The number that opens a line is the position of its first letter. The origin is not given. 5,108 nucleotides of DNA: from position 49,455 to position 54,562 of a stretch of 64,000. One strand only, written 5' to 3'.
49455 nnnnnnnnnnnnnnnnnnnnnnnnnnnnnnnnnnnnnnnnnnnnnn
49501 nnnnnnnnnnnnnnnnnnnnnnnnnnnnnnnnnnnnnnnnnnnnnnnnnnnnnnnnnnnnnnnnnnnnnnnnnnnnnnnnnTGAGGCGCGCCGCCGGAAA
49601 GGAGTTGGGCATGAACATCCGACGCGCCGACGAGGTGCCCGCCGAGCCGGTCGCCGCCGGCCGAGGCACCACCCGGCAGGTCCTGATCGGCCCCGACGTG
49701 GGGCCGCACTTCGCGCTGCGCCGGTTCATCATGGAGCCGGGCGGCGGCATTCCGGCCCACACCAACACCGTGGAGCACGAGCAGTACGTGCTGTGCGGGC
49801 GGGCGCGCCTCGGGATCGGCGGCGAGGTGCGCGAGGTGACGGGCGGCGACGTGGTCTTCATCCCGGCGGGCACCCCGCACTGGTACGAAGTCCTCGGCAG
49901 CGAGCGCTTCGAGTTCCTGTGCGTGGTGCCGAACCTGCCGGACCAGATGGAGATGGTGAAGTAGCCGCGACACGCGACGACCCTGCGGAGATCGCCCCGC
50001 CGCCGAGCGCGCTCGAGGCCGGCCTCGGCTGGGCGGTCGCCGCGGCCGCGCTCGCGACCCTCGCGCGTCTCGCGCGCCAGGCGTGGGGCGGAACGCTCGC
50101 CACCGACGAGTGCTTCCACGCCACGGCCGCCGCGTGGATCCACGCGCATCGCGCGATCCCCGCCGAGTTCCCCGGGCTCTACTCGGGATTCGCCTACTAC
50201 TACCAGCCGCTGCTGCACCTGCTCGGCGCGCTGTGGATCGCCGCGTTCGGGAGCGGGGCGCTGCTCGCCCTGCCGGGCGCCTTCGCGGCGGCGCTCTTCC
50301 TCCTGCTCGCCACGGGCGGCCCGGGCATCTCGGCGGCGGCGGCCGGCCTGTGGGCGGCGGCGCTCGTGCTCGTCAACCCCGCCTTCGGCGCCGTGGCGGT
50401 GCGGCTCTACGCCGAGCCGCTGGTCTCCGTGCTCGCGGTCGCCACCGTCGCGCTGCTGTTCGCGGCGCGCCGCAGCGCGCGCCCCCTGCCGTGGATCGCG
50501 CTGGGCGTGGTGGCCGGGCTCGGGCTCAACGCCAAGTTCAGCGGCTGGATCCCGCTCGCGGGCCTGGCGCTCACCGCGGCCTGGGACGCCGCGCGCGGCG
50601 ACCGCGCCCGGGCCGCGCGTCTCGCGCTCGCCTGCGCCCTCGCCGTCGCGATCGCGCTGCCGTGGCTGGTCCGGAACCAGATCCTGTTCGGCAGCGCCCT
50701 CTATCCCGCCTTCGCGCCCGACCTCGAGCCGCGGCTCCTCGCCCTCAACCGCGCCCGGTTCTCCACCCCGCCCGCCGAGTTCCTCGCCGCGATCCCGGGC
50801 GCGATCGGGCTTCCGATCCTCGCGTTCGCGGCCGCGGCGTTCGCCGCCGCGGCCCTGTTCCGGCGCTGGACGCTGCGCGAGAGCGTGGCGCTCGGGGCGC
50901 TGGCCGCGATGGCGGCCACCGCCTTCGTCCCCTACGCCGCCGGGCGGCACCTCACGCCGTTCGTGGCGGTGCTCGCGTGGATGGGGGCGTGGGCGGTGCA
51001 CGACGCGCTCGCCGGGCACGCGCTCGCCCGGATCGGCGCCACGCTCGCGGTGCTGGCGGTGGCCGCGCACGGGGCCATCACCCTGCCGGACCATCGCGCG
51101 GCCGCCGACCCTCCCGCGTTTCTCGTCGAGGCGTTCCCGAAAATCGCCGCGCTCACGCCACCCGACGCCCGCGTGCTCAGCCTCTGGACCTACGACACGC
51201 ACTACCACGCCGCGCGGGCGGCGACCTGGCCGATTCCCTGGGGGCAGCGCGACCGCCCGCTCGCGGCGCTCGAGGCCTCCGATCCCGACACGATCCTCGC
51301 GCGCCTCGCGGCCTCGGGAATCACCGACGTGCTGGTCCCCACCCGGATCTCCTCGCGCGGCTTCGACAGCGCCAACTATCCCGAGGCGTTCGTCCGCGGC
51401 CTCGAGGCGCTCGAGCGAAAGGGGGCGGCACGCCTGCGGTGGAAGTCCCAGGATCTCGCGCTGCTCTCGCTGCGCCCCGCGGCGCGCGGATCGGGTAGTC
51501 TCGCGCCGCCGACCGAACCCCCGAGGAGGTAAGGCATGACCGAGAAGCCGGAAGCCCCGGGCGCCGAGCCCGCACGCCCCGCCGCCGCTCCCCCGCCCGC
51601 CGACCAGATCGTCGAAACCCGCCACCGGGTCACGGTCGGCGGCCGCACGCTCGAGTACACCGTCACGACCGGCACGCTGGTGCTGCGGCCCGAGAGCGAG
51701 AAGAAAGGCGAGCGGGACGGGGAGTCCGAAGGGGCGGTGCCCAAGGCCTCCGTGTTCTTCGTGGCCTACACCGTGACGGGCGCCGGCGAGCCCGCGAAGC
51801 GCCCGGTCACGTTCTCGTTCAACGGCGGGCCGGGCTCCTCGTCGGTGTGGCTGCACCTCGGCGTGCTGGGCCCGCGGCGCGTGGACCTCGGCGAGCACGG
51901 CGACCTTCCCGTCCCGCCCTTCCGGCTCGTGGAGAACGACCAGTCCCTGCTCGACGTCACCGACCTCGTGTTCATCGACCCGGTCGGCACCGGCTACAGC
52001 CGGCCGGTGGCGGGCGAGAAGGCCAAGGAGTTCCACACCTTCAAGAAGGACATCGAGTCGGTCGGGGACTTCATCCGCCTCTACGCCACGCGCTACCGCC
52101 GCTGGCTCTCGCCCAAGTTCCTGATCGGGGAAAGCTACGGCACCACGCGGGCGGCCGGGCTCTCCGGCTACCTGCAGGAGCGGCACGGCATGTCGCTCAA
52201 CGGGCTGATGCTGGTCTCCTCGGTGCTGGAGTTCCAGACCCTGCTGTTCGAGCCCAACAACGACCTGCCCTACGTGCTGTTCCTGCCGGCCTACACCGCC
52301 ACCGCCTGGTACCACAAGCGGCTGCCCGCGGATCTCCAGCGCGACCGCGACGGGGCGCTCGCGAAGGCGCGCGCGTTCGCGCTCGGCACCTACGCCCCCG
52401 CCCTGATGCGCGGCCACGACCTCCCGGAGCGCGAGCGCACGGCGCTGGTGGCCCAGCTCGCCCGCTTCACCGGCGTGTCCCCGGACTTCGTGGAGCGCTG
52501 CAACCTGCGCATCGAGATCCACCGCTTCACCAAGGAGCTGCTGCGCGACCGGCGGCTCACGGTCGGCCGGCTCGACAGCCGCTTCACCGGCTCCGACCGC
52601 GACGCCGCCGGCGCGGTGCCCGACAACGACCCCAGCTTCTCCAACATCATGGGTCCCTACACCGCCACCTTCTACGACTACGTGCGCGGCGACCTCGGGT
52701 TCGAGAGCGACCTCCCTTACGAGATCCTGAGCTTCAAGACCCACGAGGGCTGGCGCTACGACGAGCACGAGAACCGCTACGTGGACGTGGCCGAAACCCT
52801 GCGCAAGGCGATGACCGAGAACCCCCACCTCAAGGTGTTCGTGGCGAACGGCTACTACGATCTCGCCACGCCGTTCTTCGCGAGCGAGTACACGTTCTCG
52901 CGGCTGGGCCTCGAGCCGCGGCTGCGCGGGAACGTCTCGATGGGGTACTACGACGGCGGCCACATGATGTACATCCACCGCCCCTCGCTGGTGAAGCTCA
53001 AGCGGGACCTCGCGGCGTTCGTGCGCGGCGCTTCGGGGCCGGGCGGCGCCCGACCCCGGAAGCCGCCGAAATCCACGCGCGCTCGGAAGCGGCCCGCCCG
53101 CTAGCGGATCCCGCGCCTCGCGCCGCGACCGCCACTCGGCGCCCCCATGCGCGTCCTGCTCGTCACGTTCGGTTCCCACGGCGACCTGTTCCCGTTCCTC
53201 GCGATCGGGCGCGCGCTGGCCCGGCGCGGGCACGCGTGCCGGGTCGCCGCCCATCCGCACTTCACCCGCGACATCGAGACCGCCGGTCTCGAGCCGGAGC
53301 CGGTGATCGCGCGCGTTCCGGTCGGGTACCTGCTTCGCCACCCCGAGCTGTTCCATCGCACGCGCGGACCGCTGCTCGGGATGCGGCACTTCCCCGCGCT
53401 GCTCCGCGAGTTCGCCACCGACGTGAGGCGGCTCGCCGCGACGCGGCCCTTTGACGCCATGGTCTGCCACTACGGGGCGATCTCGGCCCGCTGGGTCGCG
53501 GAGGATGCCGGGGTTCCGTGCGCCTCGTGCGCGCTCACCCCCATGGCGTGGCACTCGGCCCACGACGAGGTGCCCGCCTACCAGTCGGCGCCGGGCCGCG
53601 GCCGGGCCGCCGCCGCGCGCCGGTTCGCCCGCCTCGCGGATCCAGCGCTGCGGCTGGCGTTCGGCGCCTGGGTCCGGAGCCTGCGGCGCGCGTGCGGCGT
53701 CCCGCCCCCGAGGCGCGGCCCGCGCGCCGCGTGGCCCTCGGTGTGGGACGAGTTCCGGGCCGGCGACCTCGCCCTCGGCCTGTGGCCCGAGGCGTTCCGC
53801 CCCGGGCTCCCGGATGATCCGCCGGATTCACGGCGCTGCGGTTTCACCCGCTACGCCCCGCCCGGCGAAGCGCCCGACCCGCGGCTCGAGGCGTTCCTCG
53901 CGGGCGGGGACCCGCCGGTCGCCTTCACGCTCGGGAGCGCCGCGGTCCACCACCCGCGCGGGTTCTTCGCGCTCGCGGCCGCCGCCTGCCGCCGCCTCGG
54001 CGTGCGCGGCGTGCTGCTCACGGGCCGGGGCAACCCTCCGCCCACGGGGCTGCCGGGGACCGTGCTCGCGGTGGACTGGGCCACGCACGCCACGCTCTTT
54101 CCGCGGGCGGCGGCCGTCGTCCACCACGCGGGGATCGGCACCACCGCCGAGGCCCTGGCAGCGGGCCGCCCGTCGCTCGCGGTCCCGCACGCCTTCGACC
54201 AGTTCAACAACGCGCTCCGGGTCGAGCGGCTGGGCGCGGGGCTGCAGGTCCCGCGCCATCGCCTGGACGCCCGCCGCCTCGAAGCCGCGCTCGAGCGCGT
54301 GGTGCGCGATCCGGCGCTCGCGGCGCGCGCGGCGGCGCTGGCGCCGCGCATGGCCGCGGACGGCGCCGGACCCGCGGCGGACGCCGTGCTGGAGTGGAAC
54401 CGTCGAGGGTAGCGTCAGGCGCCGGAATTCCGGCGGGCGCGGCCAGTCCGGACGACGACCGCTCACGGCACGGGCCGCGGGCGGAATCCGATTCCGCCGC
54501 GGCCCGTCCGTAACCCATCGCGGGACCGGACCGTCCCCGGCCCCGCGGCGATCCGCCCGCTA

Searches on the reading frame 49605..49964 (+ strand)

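Call 16: search_protein_families(library=pfam, proteins=[window:49605-49964:+], max_evalue=0.01)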
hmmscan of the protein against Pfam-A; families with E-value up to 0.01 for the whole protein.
window:49605-49964:+ (119 aa): 4 families
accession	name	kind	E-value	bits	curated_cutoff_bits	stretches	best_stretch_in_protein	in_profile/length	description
PF07883.17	Cupin_2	-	1.1e-15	57.6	27.2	1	40-108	2-70/70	Cupin domain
PF00190.28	Cupin_1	-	1.3e-06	28.5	22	1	38-113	36-119/151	Cupin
PF02311.25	AraC_binding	-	2.8e-06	27.6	21.1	1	60-108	27-75/135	AraC-like ligand binding domain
PF05899.18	Cupin_3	-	0.0016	18.6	23.5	1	53-93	23-63/74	EutQ-like cupin domain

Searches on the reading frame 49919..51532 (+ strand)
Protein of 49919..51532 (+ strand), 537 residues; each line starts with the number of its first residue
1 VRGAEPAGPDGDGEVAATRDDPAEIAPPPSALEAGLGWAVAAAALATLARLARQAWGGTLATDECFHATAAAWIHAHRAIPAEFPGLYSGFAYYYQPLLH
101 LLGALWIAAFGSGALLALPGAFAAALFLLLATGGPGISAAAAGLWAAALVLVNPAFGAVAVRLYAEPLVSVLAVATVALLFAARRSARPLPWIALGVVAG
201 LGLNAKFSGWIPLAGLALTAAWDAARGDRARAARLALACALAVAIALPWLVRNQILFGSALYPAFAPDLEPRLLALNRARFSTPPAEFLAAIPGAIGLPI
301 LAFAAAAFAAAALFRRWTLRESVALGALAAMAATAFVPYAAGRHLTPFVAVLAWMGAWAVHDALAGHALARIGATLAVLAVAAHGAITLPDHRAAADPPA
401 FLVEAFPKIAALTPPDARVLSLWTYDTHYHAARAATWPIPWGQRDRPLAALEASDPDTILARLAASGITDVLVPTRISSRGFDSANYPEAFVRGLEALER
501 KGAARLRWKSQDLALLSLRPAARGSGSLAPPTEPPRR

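Call 16: search_protein_families(library=pfam, proteins=[window:49919-51532:+], max_evalue=0.01)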
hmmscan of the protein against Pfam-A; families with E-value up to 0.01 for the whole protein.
window:49919-51532:+ (537 aa): 1 family
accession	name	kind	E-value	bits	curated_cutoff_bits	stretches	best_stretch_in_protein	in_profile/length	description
PF13231.12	PMT_2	-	0.0012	19.5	26.1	1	140-250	49-158/160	Dolichyl-phosphate-mannose-protein mannosyltransferase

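Call 17: search_protein_families(library=ncbifam, proteins=[window:49919-51532:+], max_evalue=10)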
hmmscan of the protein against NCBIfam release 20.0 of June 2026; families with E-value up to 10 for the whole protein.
window:49919-51532:+ (537 aa): 1 family
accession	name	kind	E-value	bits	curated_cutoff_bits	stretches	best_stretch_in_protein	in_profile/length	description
NF047510.1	LIC_10190_fam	subfamily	2.2e-05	23.4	100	1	99-269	153-318/424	LIC_10190 family membrane protein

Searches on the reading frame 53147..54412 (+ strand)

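Call 16: search_protein_families(library=pfam, proteins=[window:53147-54412:+], max_evalue=0.01)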
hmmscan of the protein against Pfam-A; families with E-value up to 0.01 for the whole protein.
window:53147-54412:+ (421 aa): 5 families
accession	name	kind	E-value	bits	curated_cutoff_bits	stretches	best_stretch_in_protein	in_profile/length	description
PF06722.18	EryCIII-like_C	-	2.6e-21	76.5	31.7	1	300-405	27-132/145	Erythromycin biosynthesis protein CIII-like, C-terminal domain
PF00201.24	UDPGT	-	1e-10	41.5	19.5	1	258-390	278-410/499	UDP-glucoronosyl and UDP-glucosyl transferase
PF04101.22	Glyco_tran_28_C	-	1.6e-10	41.7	22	1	319-397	70-153/166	Glycosyltransferase family 28 C-terminal domain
PF03033.26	Glyco_transf_28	-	1.3e-07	32.2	26.2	1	3-55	1-55/139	Glycosyltransferase family 28 N-terminal domain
PF13528.12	Glyco_trans_1_3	-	8.8e-05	22.2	25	1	321-385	255-321/322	Glycosyl transferase family 1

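Call 17: search_protein_families(library=ncbifam, proteins=[window:53147-54412:+], max_evalue=10)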
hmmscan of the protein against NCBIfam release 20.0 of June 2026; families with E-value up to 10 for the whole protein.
window:53147-54412:+ (421 aa): 8 families
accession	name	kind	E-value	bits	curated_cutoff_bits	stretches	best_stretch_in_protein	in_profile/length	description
TIGR04516.1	glycosyl_450act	subfamily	2.5e-28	99.3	440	2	301-406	296-401/418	activator-dependent family glycosyltransferase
TIGR01426.2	MGT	subfamily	1.6e-25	90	260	2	255-416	226-389/393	macrolide family glycosyltransferase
NF000354.1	glycotrans_Rgt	equivalog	5.7e-21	75.1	800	2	239-417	223-401/411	rifamycin-inactivating glycosyltransferase Rgt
NF033129.1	macro_glyco_Mgt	subfamily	1.8e-20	73.3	700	2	261-414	232-387/393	macrolide-inactivating glycosyltransferase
NF000362.1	self_GT_OleI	exception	9.8e-18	64.5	700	1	254-416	254-417/424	OleI family self-immunity macrolide glycosyltransferase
TIGR01133.1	murG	equivalog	2.5e-08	33.3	250.25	1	320-406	255-344/353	undecaprenyldiphospho-muramoylpentapeptide beta-N-acetylglucosaminyltransferase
TIGR00661.1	MJ1255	subfamily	3.2e-06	26.6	195.9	1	317-382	244-309/321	MJ1255/VC2487 family glycosyltransferase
NF041548.1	PssE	equivalog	0.11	12.4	120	1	320-349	58-87/146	PssE/Cps14G family polysaccharide biosynthesis glycosyltransferase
